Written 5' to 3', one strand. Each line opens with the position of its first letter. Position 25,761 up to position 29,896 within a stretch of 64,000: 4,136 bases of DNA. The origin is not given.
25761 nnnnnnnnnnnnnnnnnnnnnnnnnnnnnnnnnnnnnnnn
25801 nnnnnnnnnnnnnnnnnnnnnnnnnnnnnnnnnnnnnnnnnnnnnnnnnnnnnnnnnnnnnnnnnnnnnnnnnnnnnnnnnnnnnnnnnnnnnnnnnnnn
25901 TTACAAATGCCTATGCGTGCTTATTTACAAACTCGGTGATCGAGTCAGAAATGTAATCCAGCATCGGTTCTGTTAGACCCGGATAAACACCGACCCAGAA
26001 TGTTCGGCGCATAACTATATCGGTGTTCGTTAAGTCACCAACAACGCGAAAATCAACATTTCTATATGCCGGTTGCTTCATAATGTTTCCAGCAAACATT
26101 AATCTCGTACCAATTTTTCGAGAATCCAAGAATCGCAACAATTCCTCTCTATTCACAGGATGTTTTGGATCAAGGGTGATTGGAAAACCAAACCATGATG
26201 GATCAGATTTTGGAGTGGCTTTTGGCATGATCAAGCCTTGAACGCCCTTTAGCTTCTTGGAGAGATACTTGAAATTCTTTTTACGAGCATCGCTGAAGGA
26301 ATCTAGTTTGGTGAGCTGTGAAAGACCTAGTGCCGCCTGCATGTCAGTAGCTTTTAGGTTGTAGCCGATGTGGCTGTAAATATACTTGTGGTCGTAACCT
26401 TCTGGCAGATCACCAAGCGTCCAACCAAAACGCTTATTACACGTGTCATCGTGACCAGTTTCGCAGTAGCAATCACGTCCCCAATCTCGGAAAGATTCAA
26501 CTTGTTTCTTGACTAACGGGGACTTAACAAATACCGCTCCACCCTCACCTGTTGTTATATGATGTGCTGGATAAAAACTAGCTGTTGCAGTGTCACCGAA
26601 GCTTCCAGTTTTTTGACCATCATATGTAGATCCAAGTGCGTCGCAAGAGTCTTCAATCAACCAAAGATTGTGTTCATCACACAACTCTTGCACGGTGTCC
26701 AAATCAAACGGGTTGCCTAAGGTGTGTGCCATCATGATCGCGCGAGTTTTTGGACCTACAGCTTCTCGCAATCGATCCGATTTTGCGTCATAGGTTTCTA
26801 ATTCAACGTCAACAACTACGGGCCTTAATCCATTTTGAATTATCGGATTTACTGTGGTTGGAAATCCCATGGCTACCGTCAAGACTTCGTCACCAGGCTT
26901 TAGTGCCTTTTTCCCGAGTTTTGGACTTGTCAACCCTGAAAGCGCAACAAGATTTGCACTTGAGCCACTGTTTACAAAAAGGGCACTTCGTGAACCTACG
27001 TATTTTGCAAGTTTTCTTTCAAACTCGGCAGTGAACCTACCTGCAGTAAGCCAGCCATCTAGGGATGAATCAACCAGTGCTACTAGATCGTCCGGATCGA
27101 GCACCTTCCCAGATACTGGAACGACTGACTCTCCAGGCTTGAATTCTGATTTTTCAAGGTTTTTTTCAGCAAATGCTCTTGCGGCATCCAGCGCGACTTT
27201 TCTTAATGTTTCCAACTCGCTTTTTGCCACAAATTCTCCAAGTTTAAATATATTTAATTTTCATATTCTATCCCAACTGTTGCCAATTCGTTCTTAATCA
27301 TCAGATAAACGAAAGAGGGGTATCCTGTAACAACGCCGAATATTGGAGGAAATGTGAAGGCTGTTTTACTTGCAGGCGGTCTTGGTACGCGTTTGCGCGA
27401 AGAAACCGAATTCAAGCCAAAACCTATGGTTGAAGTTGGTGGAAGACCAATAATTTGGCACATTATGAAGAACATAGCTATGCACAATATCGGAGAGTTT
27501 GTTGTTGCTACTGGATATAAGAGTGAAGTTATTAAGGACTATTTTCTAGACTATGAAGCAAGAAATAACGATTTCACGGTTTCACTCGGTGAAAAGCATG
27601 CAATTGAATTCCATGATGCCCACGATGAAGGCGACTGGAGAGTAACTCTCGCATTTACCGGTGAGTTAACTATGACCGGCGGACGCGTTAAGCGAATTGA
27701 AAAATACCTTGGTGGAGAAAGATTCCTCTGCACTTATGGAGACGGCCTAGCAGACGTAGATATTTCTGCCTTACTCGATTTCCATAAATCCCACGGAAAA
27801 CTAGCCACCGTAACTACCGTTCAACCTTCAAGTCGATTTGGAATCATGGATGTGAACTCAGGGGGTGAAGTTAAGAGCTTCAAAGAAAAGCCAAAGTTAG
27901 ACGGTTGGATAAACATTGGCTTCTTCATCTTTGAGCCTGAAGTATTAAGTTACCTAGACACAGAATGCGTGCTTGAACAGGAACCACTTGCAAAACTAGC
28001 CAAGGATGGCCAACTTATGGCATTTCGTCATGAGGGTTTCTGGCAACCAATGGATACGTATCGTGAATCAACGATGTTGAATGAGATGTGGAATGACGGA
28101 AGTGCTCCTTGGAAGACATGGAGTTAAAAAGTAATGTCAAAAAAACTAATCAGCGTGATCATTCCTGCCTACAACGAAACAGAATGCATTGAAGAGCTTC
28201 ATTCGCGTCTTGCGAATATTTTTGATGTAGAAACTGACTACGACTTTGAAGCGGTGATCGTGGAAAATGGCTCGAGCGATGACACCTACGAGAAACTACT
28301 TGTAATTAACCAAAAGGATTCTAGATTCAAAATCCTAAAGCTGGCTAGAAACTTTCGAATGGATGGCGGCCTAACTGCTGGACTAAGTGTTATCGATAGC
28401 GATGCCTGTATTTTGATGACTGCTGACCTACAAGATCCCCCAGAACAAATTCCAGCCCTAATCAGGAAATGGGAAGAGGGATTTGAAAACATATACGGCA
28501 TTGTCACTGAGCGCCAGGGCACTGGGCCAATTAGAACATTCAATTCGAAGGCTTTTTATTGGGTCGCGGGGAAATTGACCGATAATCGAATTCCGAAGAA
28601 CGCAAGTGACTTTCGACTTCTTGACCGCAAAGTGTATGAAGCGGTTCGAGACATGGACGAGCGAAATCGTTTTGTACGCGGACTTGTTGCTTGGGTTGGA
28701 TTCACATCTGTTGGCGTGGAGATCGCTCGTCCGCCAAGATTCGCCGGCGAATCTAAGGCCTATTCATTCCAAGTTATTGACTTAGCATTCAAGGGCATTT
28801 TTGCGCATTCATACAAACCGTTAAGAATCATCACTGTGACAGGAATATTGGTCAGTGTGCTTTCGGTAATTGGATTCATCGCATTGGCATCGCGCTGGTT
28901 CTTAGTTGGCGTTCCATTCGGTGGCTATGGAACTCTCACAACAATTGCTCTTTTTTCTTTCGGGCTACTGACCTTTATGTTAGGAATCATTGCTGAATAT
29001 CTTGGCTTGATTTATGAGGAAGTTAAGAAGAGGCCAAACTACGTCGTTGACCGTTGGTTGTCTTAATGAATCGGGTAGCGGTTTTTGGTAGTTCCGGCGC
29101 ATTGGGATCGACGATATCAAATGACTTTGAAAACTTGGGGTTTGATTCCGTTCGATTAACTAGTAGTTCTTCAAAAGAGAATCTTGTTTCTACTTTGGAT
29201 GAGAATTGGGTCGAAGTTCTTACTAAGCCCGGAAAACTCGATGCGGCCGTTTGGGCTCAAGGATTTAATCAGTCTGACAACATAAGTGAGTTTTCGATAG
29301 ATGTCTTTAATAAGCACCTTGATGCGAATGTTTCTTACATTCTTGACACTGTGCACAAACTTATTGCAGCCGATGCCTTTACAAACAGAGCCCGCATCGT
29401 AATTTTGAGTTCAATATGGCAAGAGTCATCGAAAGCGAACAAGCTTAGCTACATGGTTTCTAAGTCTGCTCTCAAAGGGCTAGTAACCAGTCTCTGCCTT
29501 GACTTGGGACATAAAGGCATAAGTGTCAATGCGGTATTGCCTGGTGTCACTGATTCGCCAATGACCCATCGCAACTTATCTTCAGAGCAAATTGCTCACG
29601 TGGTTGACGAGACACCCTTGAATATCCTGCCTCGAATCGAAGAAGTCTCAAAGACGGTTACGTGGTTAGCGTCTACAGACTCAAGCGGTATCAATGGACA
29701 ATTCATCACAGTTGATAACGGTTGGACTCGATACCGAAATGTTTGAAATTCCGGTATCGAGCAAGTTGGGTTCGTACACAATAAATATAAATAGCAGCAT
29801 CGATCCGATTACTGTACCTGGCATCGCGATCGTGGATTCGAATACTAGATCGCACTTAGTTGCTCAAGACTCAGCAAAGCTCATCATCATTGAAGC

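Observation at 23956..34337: Candidate pathway for an undescribed C4-branched or carbocyclic higher-carbon CDP-sugar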

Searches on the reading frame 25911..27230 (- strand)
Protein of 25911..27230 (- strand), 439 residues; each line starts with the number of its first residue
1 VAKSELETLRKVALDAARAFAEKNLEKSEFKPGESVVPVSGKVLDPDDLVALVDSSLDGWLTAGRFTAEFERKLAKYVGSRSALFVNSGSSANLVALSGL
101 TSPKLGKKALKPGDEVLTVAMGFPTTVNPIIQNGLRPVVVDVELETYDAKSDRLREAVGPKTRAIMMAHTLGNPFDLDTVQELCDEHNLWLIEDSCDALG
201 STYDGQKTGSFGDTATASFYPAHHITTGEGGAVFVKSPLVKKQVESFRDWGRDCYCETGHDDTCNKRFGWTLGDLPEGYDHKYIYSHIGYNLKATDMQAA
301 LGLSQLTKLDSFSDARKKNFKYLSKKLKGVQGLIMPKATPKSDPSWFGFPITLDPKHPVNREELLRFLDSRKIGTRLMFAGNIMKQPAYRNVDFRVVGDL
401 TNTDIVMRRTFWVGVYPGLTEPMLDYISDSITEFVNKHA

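Call 3: search_protein_families(library=pfam, proteins=[window:25911-27230:-])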
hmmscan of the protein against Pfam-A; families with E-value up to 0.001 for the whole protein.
window:25911-27230:- (439 aa): 4 families
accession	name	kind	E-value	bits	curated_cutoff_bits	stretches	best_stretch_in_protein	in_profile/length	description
PF01041.23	DegT_DnrJ_EryC1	-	1.3e-95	321.1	19.8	1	53-431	12-359/360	DegT/DnrJ/EryC1/StrS aminotransferase family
PF00155.27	Aminotran_1_2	-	3.9e-05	23.4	19.7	1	67-194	44-185/361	Aminotransferase class I and II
PF01212.27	Beta_elim_lyase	-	4.6e-05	23.3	27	1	67-196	34-170/288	Beta-eliminating lyase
PF00266.25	Aminotran_5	-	0.00013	21.6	21.5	0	70-201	48-182/371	Aminotransferase class-V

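Call 4: search_protein_families(library=ncbifam, proteins=[window:25911-27230:-])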
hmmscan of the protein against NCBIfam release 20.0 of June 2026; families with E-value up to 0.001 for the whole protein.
window:25911-27230:- (439 aa): 14 families
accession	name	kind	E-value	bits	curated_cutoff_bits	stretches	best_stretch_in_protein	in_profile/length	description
NF011936.0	PRK15407.1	equivalog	1.3e-212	706.3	423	1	3-438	3-439/440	lipopolysaccharide biosynthesis protein RfbH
TIGR03588.1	PseC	equivalog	1e-61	208.9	423.5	1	37-433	2-378/380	UDP-4-amino-4,6-dideoxy-N-acetyl-beta-L-altrosamine transaminase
TIGR04181.1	NHT_00031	hypoth_equivalog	1e-49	169.3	420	2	59-245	23-218/359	LegC family aminotransferase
NF008658.2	PRK11658.1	equivalog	1.6e-43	148.8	631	1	36-436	4-378/379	UDP-4-amino-4-deoxy-L-arabinose aminotransferase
NF008687.0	PRK11706.1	equivalog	1.5e-37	129.2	375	1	63-435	29-374/375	dTDP-4-amino-4,6-dideoxygalactose transaminase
TIGR04427.1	PLP_DesI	equivalog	2.1e-32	112.7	650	2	47-256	32-233/390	dTDP-4-dehydro-6-deoxyglucose aminotransferase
TIGR02379.1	ECA_wecE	subfamily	6e-29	101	434.85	1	63-331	29-272/376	dTDP-4-amino-4,6-dideoxy-D-glucose transaminase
NF004770.0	PRK06108.1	subfamily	3.5e-09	36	422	1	67-215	75-230/396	pyridoxal phosphate-dependent aminotransferase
NF006488.0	PRK08912.1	equivalog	5.9e-05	22.2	498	1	109-194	107-198/387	aminotransferase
TIGR01326.1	OAH_OAS_sulfhy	subfamily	8.1e-05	21.5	495.1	1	70-195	62-179/418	O-acetylhomoserine aminocarboxypropyltransferase/cysteine synthase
NF006096.0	PRK08248.1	equivalog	9.2e-05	21.2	726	1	69-196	68-187/431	homocysteine synthase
TIGR00858.1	bioF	equivalog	0.00069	18.4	426.45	0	67-201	68-194/365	8-amino-7-oxononanoate synthase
NF005872.0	PRK07812.1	equivalog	0.00075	18.1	703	0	69-195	76-195/439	bifunctional o-acetylhomoserine/o-acetylserine sulfhydrylase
NF005816.0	PRK07682.1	equivalog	0.00096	17.9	620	0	95-206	95-213/390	aminotransferase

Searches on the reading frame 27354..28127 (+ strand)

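Call 3: search_protein_families(library=pfam, proteins=[window:27354-28127:+])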
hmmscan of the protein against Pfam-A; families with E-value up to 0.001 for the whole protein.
window:27354-28127:+ (257 aa): 2 families
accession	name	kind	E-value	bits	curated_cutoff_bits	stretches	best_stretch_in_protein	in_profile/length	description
PF00483.29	NTP_transferase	-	3.3e-26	92.8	21.2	1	2-201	1-188/245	Nucleotidyl transferase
PF12804.13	NTP_transf_3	-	8.9e-08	32.9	27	1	3-57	1-50/160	MobA-like NTP transferase domain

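Call 4: search_protein_families(library=ncbifam, proteins=[window:27354-28127:+])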
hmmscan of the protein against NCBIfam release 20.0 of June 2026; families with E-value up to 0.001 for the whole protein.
window:27354-28127:+ (257 aa): 27 families (the best 25 are shown)
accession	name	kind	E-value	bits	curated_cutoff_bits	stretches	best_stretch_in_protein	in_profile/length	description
TIGR02623.1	G1P_cyt_trans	equivalog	1.8e-102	342.2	300.25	1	1-256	1-255/255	glucose-1-phosphate cytidylyltransferase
NF052502.1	man1P_GTase_Rv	exception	3.1e-26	92.1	440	1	2-235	2-219/352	mannose-1-phosphate guanylyltransferase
TIGR03992.1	Arch_glmU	subfamily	1.4e-25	90.1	292.1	2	1-69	1-69/393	bifunctional sugar-1-phosphate nucleotidylyltransferase/acetyltransferase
NF049965.1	GlMnHpPGnyltfHddC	equivalog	8.2e-22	77.9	300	2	1-66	1-66/221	D-glycero-D-manno-heptose 1-phosphate guanosyltransferase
NF041313.1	UDPGP_AglF_Halo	equivalog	5.1e-21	75.2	400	1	1-66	1-66/234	UTP--glucose-1-phosphate uridylyltransferase AglF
TIGR02091.1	glgC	equivalog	6e-17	61.7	424.9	1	3-234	3-247/364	glucose-1-phosphate adenylyltransferase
TIGR01208.1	rmlA_long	equivalog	7.9e-17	61.2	320.25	2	2-73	1-73/353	glucose-1-phosphate thymidylyltransferase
NF045761.1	NAMPUrTaseMurU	equivalog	1.6e-16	60.8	250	1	1-70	1-70/226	N-acetylmuramate alpha-1-phosphate uridylyltransferase MurU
NF003670.0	PRK05293.1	equivalog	1.8e-16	60.1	470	1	3-235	7-247/382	glucose-1-phosphate adenylyltransferase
NF001947.0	PRK00725.1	subfamily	1.6e-13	50.2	470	1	3-182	19-195/426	glucose-1-phosphate adenylyltransferase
NF041173.1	Sug_nt_acttase_Thmprot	equivalog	9.9e-13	47.8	600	1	1-230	1-211/405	bifunctional sugar-1-phosphate nucleotidylyltransferase/acetyltransferase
NF041135.1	IPPtranDIPPsyn_Thcocales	equivalog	3.3e-11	42.8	580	1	1-67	1-63/419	bifunctional L-myo-inositol-1-phosphate cytidylyltransferase/CDP-L-myo-inositol myo-inositolphosphotransferase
NF002023.0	PRK00844.1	subfamily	3.5e-11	42.6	458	2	3-63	9-70/408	glucose-1-phosphate adenylyltransferase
TIGR01099.1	galU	equivalog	1.2e-10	41.5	326.8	1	1-202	2-215/261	UTP--glucose-1-phosphate uridylyltransferase GalU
NF045697.1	MurNAcPUrMurU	equivalog_domain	4.8e-10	39.2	370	1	5-66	2-63/229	N-acetylmuramate alpha-1-phosphate uridylyltransferase MurU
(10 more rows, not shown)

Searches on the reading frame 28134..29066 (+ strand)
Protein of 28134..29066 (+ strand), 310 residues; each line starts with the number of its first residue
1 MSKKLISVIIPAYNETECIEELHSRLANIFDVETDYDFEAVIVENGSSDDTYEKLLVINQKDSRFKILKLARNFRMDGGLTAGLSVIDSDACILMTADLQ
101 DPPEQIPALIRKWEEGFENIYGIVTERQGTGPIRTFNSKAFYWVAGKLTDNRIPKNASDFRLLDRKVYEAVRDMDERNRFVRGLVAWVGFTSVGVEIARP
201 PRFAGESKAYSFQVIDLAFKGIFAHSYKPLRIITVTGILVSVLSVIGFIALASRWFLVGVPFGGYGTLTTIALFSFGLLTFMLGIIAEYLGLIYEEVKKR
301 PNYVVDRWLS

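Call 3: search_protein_families(library=pfam, proteins=[window:28134-29066:+])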
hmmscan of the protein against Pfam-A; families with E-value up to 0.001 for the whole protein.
window:28134-29066:+ (310 aa): 1 family
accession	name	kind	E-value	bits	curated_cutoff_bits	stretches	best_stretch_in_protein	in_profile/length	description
PF00535.33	Glycos_transf_2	-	1.7e-23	83.9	23.3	1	7-169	1-165/168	Glycosyl transferase family 2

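Call 4: search_protein_families(library=ncbifam, proteins=[window:28134-29066:+])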
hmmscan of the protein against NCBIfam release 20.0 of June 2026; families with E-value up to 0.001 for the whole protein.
window:28134-29066:+ (310 aa): 10 families
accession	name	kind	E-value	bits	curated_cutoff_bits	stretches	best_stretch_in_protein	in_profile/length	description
NF047588.1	GlcsyltransPgfSStrep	equivalog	2.5e-65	220.7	500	1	6-306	3-303/308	glycosyltransferase PgfS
NF007986.1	PRK10714.1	equivalog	1e-37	129.9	529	1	4-307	6-310/316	undecaprenyl-phosphate 4-deoxy-4-formamido-L-arabinose transferase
TIGR03937.1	PgaC_IcaA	equivalog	7.1e-10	38.4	422.3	1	4-98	45-135/407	poly-beta-1,6-N-acetyl-D-glucosamine synthase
NF047683.1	TeichurnBiosyTuaG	equivalog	2e-07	30.9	400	1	3-73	5-71/252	teichuronic acid biosynthesis protein TuaG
TIGR04283.1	glyco_like_mftF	equivalog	1.6e-05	24.6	182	1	6-55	1-46/221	TIGR04283 family arsenosugar biosynthesis glycosyltransferase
NF041875.1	EPS_EpsD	equivalog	0.00013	21.5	370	1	6-68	1-57/325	exopolysaccharide biosynthesis glycosyltransferase EpsD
TIGR04182.1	glyco_TIGR04182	equivalog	0.00023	20.7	325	0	6-123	2-108/293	S-layer glycoprotein N-glycosyltransferase AglJ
NF050050.1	ProtGlycPglI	equivalog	0.00033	20.1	500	1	5-123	3-118/306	GalNAc(5)-diNAcBac-PP-undecaprenol beta-1,3-glucosyltransferase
NF045692.1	OglycostaseCruG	equivalog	0.00051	19.1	600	1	6-69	43-102/386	2'-O-glycosyltransferase CruG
NF010496.0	PRK13915.1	equivalog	0.00061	19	262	1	4-56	31-82/307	glucosyl-3-phosphoglycerate synthase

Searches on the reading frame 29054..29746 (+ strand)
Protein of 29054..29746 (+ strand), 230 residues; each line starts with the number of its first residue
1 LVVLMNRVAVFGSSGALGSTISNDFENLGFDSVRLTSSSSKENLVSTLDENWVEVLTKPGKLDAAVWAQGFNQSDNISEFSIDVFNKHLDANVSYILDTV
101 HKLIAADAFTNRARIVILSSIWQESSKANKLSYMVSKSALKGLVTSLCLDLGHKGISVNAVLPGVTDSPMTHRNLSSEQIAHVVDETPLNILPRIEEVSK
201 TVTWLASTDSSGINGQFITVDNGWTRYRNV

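Call 3: search_protein_families(library=pfam, proteins=[window:29054-29746:+])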
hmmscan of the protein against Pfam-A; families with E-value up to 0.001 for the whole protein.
window:29054-29746:+ (230 aa): 2 families
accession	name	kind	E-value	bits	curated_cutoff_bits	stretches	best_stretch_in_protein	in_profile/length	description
PF13561.12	adh_short_C2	-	1.4e-30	107.1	27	1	54-225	64-236/236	Enoyl-(Acyl carrier protein) reductase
PF00106.31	adh_short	-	2.6e-16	60.2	26.6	1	35-175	58-191/195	short chain dehydrogenase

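Call 4: search_protein_families(library=ncbifam, proteins=[window:29054-29746:+])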
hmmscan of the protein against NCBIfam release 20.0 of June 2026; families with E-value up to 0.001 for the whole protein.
window:29054-29746:+ (230 aa): 189 families (the best 25 are shown)
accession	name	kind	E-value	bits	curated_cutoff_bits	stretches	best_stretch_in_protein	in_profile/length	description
NF047420.2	EF_P_mod_YmfI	equivalog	9.3e-32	110.6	238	1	54-224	66-235/236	elongation factor P 5-aminopentanone reductase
NF009466.0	PRK12826.1-2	subfamily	1.8e-25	89.9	222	1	54-224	74-244/248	3-oxoacyl-ACP reductase FabG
TIGR01830.1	3oxo_ACP_reduc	equivalog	8e-24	84.6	297.75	1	21-223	39-237/239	3-oxoacyl-[acyl-carrier-protein] reductase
NF004198.0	PRK05653.1-3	equivalog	7e-23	81.4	296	1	40-223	66-245/248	3-oxoacyl-ACP reductase FabG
NF009464.0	PRK12824.1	subfamily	1e-22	81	269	1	31-223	50-241/245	3-oxoacyl-ACP reductase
NF052558.1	MBtsdlDhBudC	equivalog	2e-22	80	270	1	54-225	71-242/250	meso-2,3-butanediol dehydrogenase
NF005559.1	PRK07231.1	subfamily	2.2e-22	79.8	215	1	53-225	72-248/249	glucose 1-dehydrogenase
NF049979.1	AlphHSDSHdhA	equivalog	1.2e-21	77.3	350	1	54-225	73-247/258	7alpha-hydroxysteroid dehydrogenase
TIGR03971.1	SDR_subfam_1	subfamily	1.8e-21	76.7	300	1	49-225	80-269/271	mycofactocin-coupled SDR family oxidoreductase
NF040605.2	mycolic_FabG1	exception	1.2e-20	74.4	420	1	47-223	53-228/233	3-oxoacyl-ACP reductase FabG1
NF005067.0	PRK06484.1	equivalog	1.3e-20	73.5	713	1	55-229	341-516/524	short chain dehydrogenase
NF005753.0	PRK07577.1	equivalog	2.5e-20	73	310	1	11-223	9-231/237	SDR family oxidoreductase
NF004200.0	PRK05653.1-5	equivalog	4.7e-20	72.2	273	1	57-223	76-240/242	3-oxoacyl-ACP reductase FabG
NF006693.0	PRK09242.1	equivalog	5.5e-20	71.6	328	1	56-227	84-256/258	SDR family oxidoreductase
NF004818.0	PRK06172.1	equivalog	7.1e-20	71.4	336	1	24-225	50-251/253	SDR family oxidoreductase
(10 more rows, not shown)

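Call 78: search_solved_structures(query=window:29066-29746:+, max_evalue=1e-10)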
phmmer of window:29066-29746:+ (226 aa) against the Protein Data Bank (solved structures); distinct sequences matched with E-value up to 1e-10: 72 (the best 60 are shown).
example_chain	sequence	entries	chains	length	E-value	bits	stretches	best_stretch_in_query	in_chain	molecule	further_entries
2nm0_A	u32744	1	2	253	3.1e-19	72.5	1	45-219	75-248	Probable 3-oxacyl-(Acyl-carrier-protein) reductase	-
4nbu_A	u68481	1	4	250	6.9e-15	58.3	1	43-219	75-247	3-oxoacyl-(Acyl-carrier-protein) reductase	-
7v1q_A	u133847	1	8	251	9.3e-15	57.9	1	69-221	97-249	Alcohol Dehydrogenases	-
3f9i_A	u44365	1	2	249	1.3e-14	57.5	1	46-219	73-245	3-oxoacyl-[acyl-carrier-protein] reductase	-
6t5x_A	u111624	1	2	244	1.7e-14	57.1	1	51-219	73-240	3-oxoacyl-[acyl-carrier-protein] reductase FabG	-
1vl8_A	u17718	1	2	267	1.8e-14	57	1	51-221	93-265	Gluconate 5-dehydrogenase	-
4ni5_A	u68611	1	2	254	1.9e-14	56.9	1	55-221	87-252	Oxidoreductase, short-chain dehydrogenase/reductase family protein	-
6t7m_A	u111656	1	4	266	2.1e-14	56.7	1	51-219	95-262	3-oxoacyl-[acyl-carrier-protein] reductase FabG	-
7v1r_A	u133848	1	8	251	2.5e-14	56.5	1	69-221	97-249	Alcohol Dehydrogenases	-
5cdy_A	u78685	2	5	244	2.6e-14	56.5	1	49-219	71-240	3-oxoacyl-[acyl-carrier protein] reductase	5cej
1gco_A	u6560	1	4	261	3.8e-14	55.9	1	21-224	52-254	GLUCOSE DEHYDROGENASE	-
4afn_A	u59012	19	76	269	6.3e-14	55.2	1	107-219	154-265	3-OXOACYL-[ACYL-CARRIER-PROTEIN] REDUCTASE FABG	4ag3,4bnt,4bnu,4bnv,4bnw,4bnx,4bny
1g6k_A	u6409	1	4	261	7e-14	55.1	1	21-224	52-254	GLUCOSE 1-DEHYDROGENASE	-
1rwb_A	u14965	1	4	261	9.3e-14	54.7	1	21-224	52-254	Glucose 1-dehydrogenase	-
1gee_A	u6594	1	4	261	9.3e-14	54.6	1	21-224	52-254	GLUCOSE 1-DEHYDROGENASE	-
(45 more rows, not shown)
